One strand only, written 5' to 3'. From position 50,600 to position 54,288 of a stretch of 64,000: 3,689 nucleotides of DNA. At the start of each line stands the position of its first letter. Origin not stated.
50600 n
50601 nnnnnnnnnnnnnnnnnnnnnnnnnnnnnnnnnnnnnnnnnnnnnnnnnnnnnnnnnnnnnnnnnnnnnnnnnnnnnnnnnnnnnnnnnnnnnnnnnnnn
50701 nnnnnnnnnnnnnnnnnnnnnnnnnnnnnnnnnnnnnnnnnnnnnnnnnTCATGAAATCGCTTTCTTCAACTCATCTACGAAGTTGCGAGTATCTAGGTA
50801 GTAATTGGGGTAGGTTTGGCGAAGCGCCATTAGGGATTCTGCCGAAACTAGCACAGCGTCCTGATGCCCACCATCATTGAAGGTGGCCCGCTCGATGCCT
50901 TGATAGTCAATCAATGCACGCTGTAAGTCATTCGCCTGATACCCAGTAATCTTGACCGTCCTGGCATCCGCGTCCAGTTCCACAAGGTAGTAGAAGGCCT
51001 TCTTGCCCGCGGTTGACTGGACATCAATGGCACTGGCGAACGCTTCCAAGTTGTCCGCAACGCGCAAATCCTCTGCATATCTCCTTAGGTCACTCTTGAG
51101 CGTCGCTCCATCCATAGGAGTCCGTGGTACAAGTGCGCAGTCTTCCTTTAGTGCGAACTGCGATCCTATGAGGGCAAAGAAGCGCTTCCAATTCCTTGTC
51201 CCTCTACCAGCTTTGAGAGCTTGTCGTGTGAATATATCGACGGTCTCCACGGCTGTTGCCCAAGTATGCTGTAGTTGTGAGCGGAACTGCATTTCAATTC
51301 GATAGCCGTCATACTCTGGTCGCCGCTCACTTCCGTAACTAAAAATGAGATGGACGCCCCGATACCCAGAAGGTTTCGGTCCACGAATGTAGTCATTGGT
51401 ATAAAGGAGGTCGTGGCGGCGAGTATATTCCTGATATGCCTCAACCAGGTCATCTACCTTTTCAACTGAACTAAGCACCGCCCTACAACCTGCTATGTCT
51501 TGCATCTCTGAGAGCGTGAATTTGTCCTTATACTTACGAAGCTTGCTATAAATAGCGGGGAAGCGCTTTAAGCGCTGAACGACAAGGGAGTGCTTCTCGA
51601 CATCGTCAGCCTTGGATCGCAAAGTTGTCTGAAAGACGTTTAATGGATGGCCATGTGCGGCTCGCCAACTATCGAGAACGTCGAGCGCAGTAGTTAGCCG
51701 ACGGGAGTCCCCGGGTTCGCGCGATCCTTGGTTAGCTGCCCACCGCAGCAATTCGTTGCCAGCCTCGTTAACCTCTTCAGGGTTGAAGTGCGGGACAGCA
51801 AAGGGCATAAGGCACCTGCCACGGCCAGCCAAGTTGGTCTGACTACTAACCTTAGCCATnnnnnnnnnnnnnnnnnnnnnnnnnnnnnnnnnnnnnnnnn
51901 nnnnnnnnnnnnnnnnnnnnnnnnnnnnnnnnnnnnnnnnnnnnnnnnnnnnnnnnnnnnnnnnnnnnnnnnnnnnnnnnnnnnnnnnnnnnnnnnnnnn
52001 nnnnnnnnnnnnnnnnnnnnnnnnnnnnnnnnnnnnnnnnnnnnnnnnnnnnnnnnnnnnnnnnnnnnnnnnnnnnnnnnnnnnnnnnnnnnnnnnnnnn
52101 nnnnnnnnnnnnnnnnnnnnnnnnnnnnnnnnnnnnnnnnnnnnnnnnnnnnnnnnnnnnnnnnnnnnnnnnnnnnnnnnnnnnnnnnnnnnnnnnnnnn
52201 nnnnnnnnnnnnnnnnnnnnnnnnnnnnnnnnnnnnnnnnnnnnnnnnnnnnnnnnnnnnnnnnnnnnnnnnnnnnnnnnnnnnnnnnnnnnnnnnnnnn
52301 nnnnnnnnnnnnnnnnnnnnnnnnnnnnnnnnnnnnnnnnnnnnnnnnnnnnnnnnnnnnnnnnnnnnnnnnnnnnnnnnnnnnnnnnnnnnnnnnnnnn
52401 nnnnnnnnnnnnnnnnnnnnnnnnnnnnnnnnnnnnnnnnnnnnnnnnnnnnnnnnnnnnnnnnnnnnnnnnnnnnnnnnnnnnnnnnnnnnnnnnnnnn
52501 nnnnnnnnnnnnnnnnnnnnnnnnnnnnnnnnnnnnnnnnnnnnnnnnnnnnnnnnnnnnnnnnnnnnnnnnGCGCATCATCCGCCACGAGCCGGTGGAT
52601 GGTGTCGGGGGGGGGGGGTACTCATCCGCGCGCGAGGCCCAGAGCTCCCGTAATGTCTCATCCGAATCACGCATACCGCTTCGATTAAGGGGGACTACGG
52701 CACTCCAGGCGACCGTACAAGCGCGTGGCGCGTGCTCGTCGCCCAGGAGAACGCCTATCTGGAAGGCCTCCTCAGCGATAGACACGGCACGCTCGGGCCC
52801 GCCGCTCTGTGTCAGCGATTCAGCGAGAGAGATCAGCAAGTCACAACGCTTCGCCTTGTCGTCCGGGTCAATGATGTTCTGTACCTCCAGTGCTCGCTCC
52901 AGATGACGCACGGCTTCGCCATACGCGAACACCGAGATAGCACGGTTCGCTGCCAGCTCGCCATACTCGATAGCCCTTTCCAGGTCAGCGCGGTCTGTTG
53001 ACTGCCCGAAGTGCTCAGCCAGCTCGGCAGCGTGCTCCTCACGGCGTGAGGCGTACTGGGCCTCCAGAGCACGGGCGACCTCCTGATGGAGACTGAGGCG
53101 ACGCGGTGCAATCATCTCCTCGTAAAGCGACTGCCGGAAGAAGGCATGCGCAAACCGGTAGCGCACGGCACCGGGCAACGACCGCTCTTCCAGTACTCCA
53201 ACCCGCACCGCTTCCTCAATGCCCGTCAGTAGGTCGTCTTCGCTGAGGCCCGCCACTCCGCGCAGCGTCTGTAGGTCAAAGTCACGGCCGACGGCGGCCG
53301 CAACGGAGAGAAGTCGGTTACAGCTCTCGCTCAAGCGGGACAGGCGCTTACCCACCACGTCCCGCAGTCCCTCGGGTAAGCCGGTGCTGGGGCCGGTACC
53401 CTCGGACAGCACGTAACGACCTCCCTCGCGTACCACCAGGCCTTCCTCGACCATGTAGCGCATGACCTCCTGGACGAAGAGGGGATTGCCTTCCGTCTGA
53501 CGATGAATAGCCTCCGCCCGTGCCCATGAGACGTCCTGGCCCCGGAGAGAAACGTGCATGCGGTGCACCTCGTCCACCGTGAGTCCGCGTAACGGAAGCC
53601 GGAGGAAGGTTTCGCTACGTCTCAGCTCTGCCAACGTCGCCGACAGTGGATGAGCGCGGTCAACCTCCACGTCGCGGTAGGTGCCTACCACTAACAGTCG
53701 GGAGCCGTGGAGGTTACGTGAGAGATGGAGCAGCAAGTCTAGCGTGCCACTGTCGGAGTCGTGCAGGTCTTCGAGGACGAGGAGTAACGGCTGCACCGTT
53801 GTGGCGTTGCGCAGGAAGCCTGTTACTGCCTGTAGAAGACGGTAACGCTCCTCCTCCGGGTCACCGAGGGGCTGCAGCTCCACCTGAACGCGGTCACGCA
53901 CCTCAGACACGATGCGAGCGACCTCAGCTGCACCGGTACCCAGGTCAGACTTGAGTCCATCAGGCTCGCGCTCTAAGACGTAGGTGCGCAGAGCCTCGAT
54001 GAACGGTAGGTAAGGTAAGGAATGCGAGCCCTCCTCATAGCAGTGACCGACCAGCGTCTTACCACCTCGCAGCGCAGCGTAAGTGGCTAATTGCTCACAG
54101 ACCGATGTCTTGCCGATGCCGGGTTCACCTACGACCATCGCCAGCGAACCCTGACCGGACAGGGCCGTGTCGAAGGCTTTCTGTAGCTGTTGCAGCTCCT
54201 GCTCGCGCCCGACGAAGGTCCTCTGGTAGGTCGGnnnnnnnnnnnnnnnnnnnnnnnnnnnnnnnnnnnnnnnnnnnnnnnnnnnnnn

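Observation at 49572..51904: IS1595-family element with 8-bp TSD carrying a RelA/SpoT-domain (toxSAS/CapRel-like) passenger, inserted into the TPR tail of a giant kinase gene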

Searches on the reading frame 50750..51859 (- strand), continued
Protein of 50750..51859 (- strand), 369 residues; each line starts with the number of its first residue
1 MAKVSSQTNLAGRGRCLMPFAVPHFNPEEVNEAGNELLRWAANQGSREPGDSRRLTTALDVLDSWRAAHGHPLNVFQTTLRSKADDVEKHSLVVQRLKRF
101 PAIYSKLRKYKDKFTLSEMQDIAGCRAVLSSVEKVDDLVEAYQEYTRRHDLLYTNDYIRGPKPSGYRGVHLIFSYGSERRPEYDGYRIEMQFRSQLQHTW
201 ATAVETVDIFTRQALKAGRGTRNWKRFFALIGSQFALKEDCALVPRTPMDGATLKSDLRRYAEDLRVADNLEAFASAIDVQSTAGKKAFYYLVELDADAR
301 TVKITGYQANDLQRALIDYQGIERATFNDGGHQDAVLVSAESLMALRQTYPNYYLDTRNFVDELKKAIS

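Call 39: fold_search(model_id=the predicted structure, library=pdb)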
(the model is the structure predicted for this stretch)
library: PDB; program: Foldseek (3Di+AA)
matches with E <= 10: 266; with E <= 0.001: 65
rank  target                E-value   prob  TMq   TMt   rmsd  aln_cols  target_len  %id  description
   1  7ztb_B                4.4e-21  1.00  0.64  0.69  10.0       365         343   25  Structure of the Salmonella tRNA pyrophosphokinase CapRel (released 2022-11-23)
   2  9erv_A                9.7e-21  1.00  0.62  0.67  10.6       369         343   26  Structure of Salmonella CapRel bound to Bas11 Gp54 (released 2024-11-06)
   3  7ztb_A                3.8e-20  1.00  0.63  0.68   9.6       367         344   25  Structure of the Salmonella tRNA pyrophosphokinase CapRel (released 2022-11-23)
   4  6ewz_B                4.0e-08  1.00  0.35  0.60   9.0       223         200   19  Crystal structure of RelP (SAS2) from Staphylococcus aureus bound to AMPCPP and GTP in the pre-catalytic state (released 2018-01-24)
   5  6ex0_B                4.4e-08  1.00  0.38  0.65   4.1       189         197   21  Crystal structure of RelP (SAS2) from Staphylococcus aureus bound to pppGpp in the post-catalytic state (released 2018-01-24)
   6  6fgx_A                4.9e-08  1.00  0.38  0.66   3.9       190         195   21  Crystal structure of the small alarmone synthethase 2 from Staphylococcus aureus bound to AMPCPP (released 2018-02-07)
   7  6ewz_A                5.5e-08  1.00  0.38  0.64   4.2       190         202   20  Crystal structure of RelP (SAS2) from Staphylococcus aureus bound to AMPCPP and GTP in the pre-catalytic state (released 2018-01-24)
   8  6fgj_A                9.7e-08  1.00  0.38  0.66   4.2       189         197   20  Crystal structure of the small alarmone synthethase 2 from Staphylococcus aureus (released 2018-02-07)
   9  6fgj_B                1.1e-07  1.00  0.37  0.64   4.3       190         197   20  Crystal structure of the small alarmone synthethase 2 from Staphylococcus aureus (released 2018-02-07)
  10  5ded_G                1.2e-07  1.00  0.36  0.65   4.9       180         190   21  Crystal structure of the small alarmone synthethase 1 from Bacillus subtilis bound to its product pppGpp (released 2015-10-28)
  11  6fgx_B                1.3e-07  1.00  0.33  0.57   6.2       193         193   18  Crystal structure of the small alarmone synthethase 2 from Staphylococcus aureus bound to AMPCPP (released 2018-02-07)
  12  6ex0_A                1.3e-07  1.00  0.34  0.59   9.9       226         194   18  Crystal structure of RelP (SAS2) from Staphylococcus aureus bound to pppGpp in the post-catalytic state (released 2018-01-24)
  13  5ded_C                1.6e-07  1.00  0.40  0.72   3.4       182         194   20  Crystal structure of the small alarmone synthethase 1 from Bacillus subtilis bound to its product pppGpp (released 2015-10-28)
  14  5ded_H                1.7e-07  1.00  0.40  0.72   3.5       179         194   20  Crystal structure of the small alarmone synthethase 1 from Bacillus subtilis bound to its product pppGpp (released 2015-10-28)
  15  5ded_D                1.9e-07  1.00  0.36  0.66   4.8       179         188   20  Crystal structure of the small alarmone synthethase 1 from Bacillus subtilis bound to its product pppGpp (released 2015-10-28)
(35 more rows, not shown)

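Call 51: find_encoding_contigs(protein=window:50750-51859:-, flank=4000, max_places=10)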
Protein window:50750-51859:- (369 aa): no gene with exactly this product is on record in the collection.

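Call 64: search_dna_similar(query=window:50753-51859:-, collection=phages, mode=protein, max_rows=15)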
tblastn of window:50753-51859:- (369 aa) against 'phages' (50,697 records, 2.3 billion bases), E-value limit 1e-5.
Records with a match: 6; places in all: 6; records where one place covers at least 80% of the query: 2.
Best place of each record, by identity: <60% 6.
By first word of the organism name: Bacteriophage 3; Salmonella 2; Escherichia 1.
By host as written in the record: - 3; Salmonella enterica subsp. enterica serovar Indiana J46 2; Escherichia coli 1.
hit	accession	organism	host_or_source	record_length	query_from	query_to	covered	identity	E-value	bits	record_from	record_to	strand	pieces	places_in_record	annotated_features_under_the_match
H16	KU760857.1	Salmonella phage SJ46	Salmonella enterica subsp. enterica ...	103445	58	360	82%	29.7%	3e-32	134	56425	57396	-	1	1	RelA/SpoT family protein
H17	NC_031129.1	Salmonella phage SJ46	Salmonella enterica subsp. enterica ...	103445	58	360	82%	29.7%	3e-32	134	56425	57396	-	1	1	RelA/SpoT family protein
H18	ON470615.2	Escherichia phage vB_EcoM-673R5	Escherichia coli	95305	58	285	62%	30.3%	2e-10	123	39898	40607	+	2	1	RelA/SpoT family protein | hypothetical protein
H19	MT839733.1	Bacteriophage sp.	human fecal samples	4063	96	202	29%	34.2%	5e-7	57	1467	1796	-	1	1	record has no annotation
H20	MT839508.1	Bacteriophage sp.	human fecal samples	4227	96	202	29%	32.5%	4e-7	58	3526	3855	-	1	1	record has no annotation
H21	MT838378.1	Bacteriophage sp.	human fecal samples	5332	93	202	30%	29.8%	7e-6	54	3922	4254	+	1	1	record has no annotation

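Call 65: get_annotated_region(hit=H16, flank=400)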
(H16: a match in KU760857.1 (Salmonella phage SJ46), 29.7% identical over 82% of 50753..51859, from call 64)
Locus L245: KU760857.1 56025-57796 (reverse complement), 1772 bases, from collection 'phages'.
description: Salmonella phage SJ46, complete genome.
organism: Salmonella phage SJ46 (NCBI taxid 1815968)
taxonomy: Viruses; Duplodnaviria; Heunggongvirae; Uroviricota; Caudoviricetes; Punavirus; Punavirus SJ46
host: Salmonella enterica subsp. enterica serovar Indiana J46; source: -; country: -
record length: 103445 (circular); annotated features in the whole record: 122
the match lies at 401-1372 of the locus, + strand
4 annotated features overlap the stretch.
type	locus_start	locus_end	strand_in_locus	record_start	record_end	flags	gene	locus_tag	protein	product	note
CDS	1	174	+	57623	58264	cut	-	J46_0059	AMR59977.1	maturation control protein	-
CDS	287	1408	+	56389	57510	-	-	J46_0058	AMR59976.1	RelA/SpoT family protein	GTP pyrophosphokinase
CDS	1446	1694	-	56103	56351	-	lxc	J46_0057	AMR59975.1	modulator protein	Lxc; lower expression of C1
CDS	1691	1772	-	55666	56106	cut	-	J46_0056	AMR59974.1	hypothetical protein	-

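Call 67: search_protein_families(library=padloc, proteins=[L245:287-1405:+], max_evalue=0.001)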
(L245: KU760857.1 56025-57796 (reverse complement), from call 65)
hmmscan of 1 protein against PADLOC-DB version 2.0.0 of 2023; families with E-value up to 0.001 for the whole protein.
L245:287-1405:+ (373 aa): 1 family
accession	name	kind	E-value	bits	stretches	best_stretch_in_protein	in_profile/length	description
PDLC04999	PDC-S33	-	7e-87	290.1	1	11-370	4-342/349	-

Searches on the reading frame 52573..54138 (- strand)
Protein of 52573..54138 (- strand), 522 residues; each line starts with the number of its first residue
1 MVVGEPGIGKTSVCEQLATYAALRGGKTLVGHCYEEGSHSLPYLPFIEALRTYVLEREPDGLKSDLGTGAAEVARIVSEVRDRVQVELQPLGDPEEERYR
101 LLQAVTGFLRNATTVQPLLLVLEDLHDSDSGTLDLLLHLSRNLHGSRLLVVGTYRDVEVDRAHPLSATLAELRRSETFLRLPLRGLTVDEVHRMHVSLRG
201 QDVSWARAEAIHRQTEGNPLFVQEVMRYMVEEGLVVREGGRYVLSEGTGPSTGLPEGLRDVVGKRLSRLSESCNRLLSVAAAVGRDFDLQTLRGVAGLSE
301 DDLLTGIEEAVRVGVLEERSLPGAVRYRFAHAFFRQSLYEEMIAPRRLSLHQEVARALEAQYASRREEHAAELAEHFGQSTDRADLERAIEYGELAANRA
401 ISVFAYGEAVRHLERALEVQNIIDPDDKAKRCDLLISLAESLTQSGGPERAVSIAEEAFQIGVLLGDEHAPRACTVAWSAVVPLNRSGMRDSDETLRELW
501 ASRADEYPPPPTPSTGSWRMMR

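Call 47: search_protein_families(library=pfam, proteins=[window:52573-54138:-], max_evalue=0.01)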
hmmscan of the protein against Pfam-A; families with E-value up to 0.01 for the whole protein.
window:52573-54138:- (522 aa): 4 families
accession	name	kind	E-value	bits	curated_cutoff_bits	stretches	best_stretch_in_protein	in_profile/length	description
PF13191.12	AAA_16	-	3.2e-20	73.7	32.6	1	1-151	28-167/167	AAA ATPase domain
PF13401.12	AAA_22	-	3.7e-05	24.5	27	1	1-154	9-124/130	AAA domain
PF13424.12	TPR_12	-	0.005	17.4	30.1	1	406-461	19-74/77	Tetratricopeptide repeat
PF13374.12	TPR_10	-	0.0071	16.8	27.5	0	435-469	5-40/42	Tetratricopeptide repeat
